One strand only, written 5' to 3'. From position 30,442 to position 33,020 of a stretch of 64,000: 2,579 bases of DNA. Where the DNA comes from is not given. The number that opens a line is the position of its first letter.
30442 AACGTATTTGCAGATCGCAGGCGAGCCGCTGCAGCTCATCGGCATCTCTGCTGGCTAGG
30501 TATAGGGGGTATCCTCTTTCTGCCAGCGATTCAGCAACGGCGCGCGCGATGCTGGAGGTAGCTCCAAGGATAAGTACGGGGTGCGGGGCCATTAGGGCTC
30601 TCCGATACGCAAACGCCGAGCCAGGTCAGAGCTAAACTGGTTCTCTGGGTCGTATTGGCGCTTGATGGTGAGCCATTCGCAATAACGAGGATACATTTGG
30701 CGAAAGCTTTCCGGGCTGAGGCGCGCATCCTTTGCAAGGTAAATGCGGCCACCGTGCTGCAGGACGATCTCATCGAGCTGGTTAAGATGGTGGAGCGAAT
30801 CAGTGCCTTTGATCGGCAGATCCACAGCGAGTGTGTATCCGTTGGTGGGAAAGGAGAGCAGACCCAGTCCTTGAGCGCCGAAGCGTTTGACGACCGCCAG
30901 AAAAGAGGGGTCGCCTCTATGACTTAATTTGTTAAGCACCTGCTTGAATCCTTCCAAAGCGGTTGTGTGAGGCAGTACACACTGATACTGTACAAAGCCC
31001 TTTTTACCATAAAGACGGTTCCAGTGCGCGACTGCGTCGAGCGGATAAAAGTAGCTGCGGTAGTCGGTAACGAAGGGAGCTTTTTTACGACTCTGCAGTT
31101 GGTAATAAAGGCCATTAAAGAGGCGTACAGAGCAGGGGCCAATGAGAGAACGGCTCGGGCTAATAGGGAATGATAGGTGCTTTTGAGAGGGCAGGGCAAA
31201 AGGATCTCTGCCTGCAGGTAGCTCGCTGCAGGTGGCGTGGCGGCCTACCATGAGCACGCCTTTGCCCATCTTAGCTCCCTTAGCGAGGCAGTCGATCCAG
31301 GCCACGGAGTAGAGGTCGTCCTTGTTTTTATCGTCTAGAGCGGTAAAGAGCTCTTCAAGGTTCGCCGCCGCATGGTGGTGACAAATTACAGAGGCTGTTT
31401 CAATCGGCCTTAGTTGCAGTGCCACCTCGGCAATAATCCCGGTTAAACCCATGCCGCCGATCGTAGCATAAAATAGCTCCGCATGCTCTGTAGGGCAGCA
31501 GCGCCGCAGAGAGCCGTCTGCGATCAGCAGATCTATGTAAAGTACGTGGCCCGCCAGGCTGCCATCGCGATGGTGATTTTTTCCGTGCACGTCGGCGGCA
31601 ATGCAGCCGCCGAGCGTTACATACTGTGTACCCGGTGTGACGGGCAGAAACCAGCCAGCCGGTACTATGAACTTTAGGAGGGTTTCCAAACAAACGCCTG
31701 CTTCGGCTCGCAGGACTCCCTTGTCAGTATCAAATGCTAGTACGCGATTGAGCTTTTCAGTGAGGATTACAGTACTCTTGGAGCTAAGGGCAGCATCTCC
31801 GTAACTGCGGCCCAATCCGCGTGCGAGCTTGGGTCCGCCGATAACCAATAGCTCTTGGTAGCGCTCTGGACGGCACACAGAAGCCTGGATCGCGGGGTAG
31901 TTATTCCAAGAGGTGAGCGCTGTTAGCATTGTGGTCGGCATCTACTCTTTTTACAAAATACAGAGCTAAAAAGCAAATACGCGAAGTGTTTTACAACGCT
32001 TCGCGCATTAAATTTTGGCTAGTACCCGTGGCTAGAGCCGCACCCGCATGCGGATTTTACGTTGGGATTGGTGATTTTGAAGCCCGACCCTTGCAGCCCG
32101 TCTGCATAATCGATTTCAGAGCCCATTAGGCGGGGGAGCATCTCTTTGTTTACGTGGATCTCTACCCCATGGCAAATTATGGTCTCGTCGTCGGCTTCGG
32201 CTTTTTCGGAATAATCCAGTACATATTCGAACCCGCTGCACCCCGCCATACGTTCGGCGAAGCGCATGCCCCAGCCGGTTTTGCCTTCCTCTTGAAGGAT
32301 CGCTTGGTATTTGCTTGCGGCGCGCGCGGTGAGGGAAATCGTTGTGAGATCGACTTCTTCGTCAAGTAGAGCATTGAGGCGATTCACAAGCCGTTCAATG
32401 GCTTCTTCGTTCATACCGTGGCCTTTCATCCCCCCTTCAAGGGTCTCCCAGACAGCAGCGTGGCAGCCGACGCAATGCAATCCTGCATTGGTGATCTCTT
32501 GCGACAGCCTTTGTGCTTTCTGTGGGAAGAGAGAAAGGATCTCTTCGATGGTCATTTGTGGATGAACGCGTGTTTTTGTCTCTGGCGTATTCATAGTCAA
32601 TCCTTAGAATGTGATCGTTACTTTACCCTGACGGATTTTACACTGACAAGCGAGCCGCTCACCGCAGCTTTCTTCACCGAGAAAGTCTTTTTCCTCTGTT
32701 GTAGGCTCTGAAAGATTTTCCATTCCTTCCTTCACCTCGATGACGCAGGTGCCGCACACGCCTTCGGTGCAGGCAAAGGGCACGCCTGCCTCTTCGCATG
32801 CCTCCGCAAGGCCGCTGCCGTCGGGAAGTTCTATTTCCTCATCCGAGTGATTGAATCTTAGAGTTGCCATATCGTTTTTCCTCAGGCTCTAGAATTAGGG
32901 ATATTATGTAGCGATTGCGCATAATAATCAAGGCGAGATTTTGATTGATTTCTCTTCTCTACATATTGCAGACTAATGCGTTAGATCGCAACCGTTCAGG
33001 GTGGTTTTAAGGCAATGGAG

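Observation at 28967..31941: Complete-looking polyprenyl-phospho-D-arabinofuranose donor operon (DprE1-like, DprE2-like, UbiA-type phosphoribosyltransferase) in a Chlamydiae-like genome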

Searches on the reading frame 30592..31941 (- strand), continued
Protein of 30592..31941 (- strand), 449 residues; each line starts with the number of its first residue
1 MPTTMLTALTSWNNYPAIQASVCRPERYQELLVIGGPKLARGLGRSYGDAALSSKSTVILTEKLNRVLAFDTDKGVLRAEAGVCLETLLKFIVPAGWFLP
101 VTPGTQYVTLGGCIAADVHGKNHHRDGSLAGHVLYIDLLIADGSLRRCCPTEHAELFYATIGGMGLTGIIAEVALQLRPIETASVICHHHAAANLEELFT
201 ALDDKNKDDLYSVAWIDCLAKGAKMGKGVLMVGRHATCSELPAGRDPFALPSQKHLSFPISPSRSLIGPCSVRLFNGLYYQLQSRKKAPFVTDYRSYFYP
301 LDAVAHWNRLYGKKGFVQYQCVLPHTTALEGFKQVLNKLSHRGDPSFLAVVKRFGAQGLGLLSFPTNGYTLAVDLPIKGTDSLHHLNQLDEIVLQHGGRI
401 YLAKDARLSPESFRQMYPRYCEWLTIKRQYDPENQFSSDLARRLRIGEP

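Call 23: find_encoding_contigs(protein=P0005, flank=10000, max_places=2)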
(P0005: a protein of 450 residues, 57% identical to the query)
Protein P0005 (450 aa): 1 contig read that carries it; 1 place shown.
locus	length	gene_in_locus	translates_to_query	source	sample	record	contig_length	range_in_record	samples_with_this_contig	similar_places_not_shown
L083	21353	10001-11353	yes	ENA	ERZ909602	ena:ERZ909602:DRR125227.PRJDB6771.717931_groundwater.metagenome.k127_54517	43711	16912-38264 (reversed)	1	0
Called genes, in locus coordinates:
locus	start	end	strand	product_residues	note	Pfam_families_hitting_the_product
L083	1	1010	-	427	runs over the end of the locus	PF02403:Seryl_tRNA_N, PF00587:tRNA-synt_2b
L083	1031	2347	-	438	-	PF05496:RuvB_N, PF13191:AAA_16 (faint), PF00004:AAA, PF07728:AAA_5 (faint), PF13173:AAA_14 (faint), PF13401:AAA_22 (faint), PF16193:AAA_assoc_2, PF12002:MgsA_C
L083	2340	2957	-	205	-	PF03548:LolA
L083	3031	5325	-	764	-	PF13491:FtsK_4TM, PF17854:FtsK_alpha, PF01580:FtsK_SpoIIIE, PF12846:AAA_10 (faint), PF09397:FtsK_gamma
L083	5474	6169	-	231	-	PF13620:CarboxypepD_reg (faint)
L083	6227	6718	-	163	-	PF13511:DUF4124, PF00462:Glutaredoxin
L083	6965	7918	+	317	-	PF00890:FAD_binding_2 (faint), PF03486:HI0933_like (faint), PF07992:Pyr_redox_2, PF13738:Pyr_redox_3, PF00070:Pyr_redox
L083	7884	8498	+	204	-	PF01713:Smr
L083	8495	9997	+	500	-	PF13231:PMT_2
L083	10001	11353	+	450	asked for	PF01565:FAD_binding_4, PF04030:ALO (weak)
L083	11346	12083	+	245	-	PF00106:adh_short, PF08659:KR, PF13561:adh_short_C2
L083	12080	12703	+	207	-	PF12710:HAD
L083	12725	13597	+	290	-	PF01040:UbiA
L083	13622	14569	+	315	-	PF03706:LPG_synthase_TM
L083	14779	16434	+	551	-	PF02366:PMT, PF13231:PMT_2, PF18583:Arnt_C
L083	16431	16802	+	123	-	PF00893:Multi_Drug_Res (weak), PF00892:EamA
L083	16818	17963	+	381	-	PF01041:DegT_DnrJ_EryC1, PF01053:Cys_Met_Meta_PP (faint)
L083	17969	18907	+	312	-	PF00535:Glycos_transf_2, PF13641:Glyco_tranf_2_3 (weak)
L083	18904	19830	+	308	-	PF00551:Formyl_trans_N, PF02911:Formyl_trans_C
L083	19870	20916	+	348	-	PF01073:3Beta_HSD (faint), PF01370:Epimerase, PF16363:GDP_Man_Dehyd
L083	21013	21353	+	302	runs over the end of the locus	PF01522:Polysacc_deac_1 (weak)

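Call 24: find_encoding_contigs(protein=P0010, flank=10000, max_places=2)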
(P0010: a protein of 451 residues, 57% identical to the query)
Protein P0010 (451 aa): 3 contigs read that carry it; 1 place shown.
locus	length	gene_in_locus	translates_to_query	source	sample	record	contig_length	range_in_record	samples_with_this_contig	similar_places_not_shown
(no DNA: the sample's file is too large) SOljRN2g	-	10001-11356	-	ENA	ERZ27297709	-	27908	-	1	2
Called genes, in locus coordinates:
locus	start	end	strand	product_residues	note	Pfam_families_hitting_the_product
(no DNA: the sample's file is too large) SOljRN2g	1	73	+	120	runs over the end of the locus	PF25212:HVO_A0114, PF08279:HTH_11 (weak)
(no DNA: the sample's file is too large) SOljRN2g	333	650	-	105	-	PF11743:DUF3301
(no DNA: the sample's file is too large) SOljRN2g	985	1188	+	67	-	PF00313:CSD, PF08206:OB_RNB (faint)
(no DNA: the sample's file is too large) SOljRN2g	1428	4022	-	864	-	PF00575:S1 (weak), PF10150:RNase_E_G, PF20833:RNase_E_G_Thio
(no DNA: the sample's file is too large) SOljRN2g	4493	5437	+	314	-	PF01479:S4 (weak), PF00849:PseudoU_synth_2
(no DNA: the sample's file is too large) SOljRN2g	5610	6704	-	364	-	PF18125:RlmM_FDX, PF21239:RLMM_N, PF01728:FtsJ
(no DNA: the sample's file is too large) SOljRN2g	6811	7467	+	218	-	PF00702:Hydrolase, PF12710:HAD, PF13419:HAD_2, PF13242:Hydrolase_like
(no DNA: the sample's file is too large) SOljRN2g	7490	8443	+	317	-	PF25145:NfeD1b_N (weak), PF01343:Peptidase_S49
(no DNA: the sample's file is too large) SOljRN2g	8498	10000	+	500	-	PF02366:PMT, PF13231:PMT_2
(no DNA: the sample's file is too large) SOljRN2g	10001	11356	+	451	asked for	PF01565:FAD_binding_4, PF04030:ALO (weak)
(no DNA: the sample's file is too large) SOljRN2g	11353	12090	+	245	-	PF00106:adh_short, PF08659:KR, PF13561:adh_short_C2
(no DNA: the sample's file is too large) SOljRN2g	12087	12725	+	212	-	PF12710:HAD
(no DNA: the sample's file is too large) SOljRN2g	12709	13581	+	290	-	PF01040:UbiA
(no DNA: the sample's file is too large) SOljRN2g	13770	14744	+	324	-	PF03706:LPG_synthase_TM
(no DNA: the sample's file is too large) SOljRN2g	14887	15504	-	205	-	PF25182:NonGDSL, PF00657:Lipase_GDSL, PF04311:DUF459 (faint), PF13472:Lipase_GDSL_2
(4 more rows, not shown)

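Call 25: list_cluster_members(proteins=[P0002, P0003, P0004, P0006, P0005])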
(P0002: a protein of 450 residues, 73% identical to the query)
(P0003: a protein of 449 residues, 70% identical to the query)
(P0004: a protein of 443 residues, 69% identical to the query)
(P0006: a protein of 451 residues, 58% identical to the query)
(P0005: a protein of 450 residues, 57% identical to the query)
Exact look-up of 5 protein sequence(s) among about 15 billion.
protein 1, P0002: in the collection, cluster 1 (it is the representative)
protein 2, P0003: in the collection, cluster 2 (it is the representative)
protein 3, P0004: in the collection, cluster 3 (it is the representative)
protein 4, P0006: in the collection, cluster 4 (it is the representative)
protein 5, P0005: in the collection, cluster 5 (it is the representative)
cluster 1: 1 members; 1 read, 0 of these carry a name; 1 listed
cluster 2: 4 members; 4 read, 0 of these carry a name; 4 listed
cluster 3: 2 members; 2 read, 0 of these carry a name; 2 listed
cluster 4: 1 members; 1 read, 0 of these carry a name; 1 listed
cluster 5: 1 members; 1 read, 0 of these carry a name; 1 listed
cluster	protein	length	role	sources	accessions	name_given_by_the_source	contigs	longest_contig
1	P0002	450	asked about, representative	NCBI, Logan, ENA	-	-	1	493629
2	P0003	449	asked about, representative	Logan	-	-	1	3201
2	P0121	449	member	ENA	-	-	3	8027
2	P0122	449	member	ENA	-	-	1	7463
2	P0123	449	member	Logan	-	-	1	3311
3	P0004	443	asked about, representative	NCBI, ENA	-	-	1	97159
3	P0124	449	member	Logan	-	-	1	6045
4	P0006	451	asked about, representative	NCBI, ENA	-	-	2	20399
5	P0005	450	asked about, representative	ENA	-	-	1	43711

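Call 53: find_encoding_contigs(protein=P0003, flank=8000, max_places=4)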
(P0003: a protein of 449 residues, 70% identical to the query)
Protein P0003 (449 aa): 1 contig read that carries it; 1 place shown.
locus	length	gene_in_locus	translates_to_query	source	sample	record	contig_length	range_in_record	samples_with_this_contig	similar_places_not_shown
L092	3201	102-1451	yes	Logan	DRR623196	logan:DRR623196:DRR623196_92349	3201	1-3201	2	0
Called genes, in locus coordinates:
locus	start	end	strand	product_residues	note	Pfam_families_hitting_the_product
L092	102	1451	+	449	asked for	PF01565:FAD_binding_4, PF04030:ALO (weak)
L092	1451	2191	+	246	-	PF00106:adh_short, PF08659:KR, PF13561:adh_short_C2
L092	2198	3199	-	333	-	?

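Call 63: search_protein_families(library=pfam, proteins=[L003:3743-5389:-, L018:4159-5808:+, L023:7362-8987:-, L056:12124-13761:+, L059:12066-13802:+, L070:12063-13880:-, L081:15072-17165:-, L082:12056-13684:+, L073:11481-13391:+, L053:8183-9910:+], max_evalue=0.001)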
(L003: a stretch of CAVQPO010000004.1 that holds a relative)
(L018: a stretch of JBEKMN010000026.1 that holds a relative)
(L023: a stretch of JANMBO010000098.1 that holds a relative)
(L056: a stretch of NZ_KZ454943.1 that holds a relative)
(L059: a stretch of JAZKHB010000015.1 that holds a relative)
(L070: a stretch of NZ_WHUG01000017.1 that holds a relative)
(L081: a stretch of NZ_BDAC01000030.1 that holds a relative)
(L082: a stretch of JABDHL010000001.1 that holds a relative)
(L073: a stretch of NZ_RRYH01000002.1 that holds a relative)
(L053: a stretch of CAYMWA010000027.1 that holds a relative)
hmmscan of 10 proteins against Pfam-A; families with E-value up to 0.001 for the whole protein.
L003:3743-5389:- (548 aa): 1 family
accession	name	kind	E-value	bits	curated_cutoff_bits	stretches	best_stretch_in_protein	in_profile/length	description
PF13231.12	PMT_2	-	7.1e-18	65.8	26.1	1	60-219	1-158/160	Dolichyl-phosphate-mannose-protein mannosyltransferase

L018:4159-5808:+ (549 aa): 0 families

L023:7362-8987:- (541 aa): 0 families

L056:12124-13761:+ (545 aa): 1 family
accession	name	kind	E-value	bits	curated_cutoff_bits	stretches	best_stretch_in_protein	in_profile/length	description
PF13231.12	PMT_2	-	6.2e-10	40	26.1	1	80-231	5-155/160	Dolichyl-phosphate-mannose-protein mannosyltransferase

L059:12066-13802:+ (578 aa): 0 families

L070:12063-13880:- (605 aa): 0 families

L081:15072-17165:- (697 aa): 0 families

L082:12056-13684:+ (542 aa): 0 families

L073:11481-13391:+ (636 aa): 1 family
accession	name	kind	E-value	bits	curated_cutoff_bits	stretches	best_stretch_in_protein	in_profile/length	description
PF09594.16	GT87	-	6.7e-14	52.7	25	1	330-547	1-237/237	Glycosyltransferase family 87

L053:8183-9910:+ (575 aa): 0 families

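Call 69: search_protein_representatives(protein=window:30592-31941:-)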
Query: 449 residues. Proteins with E-value up to 0.001 (for the whole library): 9909; up to 1e-10: 4588; up to 1e-30: 1989. The best 150 are listed.
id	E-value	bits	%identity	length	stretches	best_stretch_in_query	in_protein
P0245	4.6e-152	523.6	53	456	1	5-446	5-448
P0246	1.9e-138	478.7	49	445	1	4-445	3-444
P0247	5.7e-138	477.1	52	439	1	7-449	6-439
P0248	3.7e-128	444.8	49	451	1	8-446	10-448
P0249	3.6e-122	425.0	48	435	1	7-447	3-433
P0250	9.1e-122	423.7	47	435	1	19-449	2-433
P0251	9.6e-122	423.6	46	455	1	9-447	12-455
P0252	6.0e-121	421.0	48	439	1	9-445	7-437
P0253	7.6e-121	420.7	49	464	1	6-446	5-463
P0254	2.4e-120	419.0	48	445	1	7-446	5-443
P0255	3.3e-119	415.3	45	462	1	8-448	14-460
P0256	8.3e-119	413.9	46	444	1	10-444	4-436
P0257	2.2e-118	412.5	45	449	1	7-446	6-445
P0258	4.3e-118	411.6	45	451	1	4-448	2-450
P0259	3.4e-117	408.6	46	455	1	2-449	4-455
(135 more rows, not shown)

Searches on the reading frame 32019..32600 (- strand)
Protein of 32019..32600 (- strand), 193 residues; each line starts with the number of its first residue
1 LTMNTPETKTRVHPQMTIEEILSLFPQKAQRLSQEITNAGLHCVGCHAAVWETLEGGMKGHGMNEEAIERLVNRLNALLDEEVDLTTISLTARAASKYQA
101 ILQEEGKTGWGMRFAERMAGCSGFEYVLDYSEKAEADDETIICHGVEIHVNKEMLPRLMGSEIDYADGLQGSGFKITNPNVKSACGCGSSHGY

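Call 3: search_protein_families(library=pfam, proteins=[window:32019-32600:-])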
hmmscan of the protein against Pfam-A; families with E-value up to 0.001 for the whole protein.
window:32019-32600:- (193 aa): 2 families
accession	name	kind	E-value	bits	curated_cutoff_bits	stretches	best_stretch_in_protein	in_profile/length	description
PF01521.26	Fe-S_biosyn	-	7.1e-15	55.6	26.3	1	87-188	2-109/110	Iron-sulphur cluster biosynthesis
PF08984.16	DUF1858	-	1.5e-07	31.8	32.2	1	14-67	3-57/59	Domain of unknown function (DUF1858)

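Call 4: search_protein_families(library=ncbifam, proteins=[window:32019-32600:-])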
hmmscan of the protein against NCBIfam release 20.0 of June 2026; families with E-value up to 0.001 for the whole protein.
window:32019-32600:- (193 aa): 9 families
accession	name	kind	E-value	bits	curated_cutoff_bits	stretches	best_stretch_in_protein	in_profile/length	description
TIGR00049.1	TIGR00049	subfamily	1.4e-27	96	58.8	1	88-191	1-104/106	iron-sulfur cluster assembly accessory protein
NF010147.0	PRK13623.1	equivalog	5e-25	87.9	117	1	85-191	7-113/115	iron-sulfur cluster insertion protein ErpA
TIGR02011.1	IscA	equivalog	1.6e-21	76.5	150.6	1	88-190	1-102/105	iron-sulfur cluster assembly protein IscA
TIGR01997.1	sufA_proteo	equivalog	9.1e-21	74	136.2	1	87-191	2-105/107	Fe-S cluster assembly scaffold SufA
NF007049.0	PRK09502.1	equivalog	1.1e-20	73.7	181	1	87-190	2-104/107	iron-sulfur cluster assembly protein IscA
NF007050.0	PRK09504.1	equivalog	1.7e-17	63.6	161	1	81-192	11-121/122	Fe-S cluster assembly scaffold SufA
TIGR03980.1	prismane_assoc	subfamily_domain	8.9e-14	51.3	44.95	1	13-76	2-58/58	hybrid cluster protein-associated redox disulfide domain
NF038090.1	IscA_HesB_Se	subfamily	3.7e-07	30.4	85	1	89-189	3-101/101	IscA/HesB family protein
NF033940.1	ErpA_rel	equivalog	0.00023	21.3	65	0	87-157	3-75/95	ErpA-related iron-sulfur cluster insertion protein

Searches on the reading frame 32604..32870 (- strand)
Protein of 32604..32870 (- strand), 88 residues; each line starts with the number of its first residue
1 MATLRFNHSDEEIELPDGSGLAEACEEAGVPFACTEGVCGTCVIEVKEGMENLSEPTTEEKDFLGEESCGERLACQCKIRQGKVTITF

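Call 3: search_protein_families(library=pfam, proteins=[window:32604-32870:-])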
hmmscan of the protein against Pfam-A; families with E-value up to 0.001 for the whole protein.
window:32604-32870:- (88 aa): 1 family
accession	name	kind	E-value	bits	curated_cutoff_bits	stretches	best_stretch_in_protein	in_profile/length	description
PF00111.32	Fer2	-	1.2e-13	51.3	21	1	7-79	4-76/77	2Fe-2S iron-sulfur cluster binding domain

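Call 4: search_protein_families(library=ncbifam, proteins=[window:32604-32870:-])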
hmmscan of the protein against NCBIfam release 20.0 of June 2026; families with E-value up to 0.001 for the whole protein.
window:32604-32870:- (88 aa): 11 families
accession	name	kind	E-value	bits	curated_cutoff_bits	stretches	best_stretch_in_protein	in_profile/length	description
NF004317.0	PRK05713.1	equivalog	8.5e-08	31.8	338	1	10-81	8-78/312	iron-sulfur-binding ferredoxin reductase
TIGR02160.1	PA_CoA_Oxy5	hypoth_equivalog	2.5e-07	29.8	420.8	1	27-88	293-351/352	1,2-phenylacetyl-CoA epoxidase subunit PaaE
TIGR02007.1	fdx_isc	equivalog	4.2e-06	26.9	132.1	1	17-86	22-97/110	ISC system 2Fe-2S type ferredoxin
TIGR02008.1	fdx_plant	subfamily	5.1e-06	26.2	81.15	1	8-66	12-72/97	ferredoxin [2Fe-2S]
NF007964.0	PRK10684.1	equivalog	8.4e-06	25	383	1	6-81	254-328/333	NADH oxidoreductase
NF058606.1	GlBtMonoRdsGbcB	equivalog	1.3e-05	24.3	500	1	2-87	278-361/362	glycine betaine monooxygenase reductase subunit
TIGR01941.1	nqrF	equivalog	2.7e-05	23.3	295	1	3-81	33-114/405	NADH:ubiquinone reductase (Na(+)-transporting) subunit F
NF040810.1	BenC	equivalog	3.6e-05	23.1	430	1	28-81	32-85/333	benzoate 1,2-dioxygenase electron transfer component BenC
NF041393.1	Frdxn_Halo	equivalog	4.2e-05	23.4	150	1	13-86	40-113/128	ferredoxin Fer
NF040756.1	corr_regen_AcsV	exception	0.00062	18.3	800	1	4-81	2-79/632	corrinoid activation/regeneration protein AcsV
NF008822.0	PRK11872.1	equivalog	0.00092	18.3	402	1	29-80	35-85/341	anthranilate 1,2-dioxygenase electron transfer component AntC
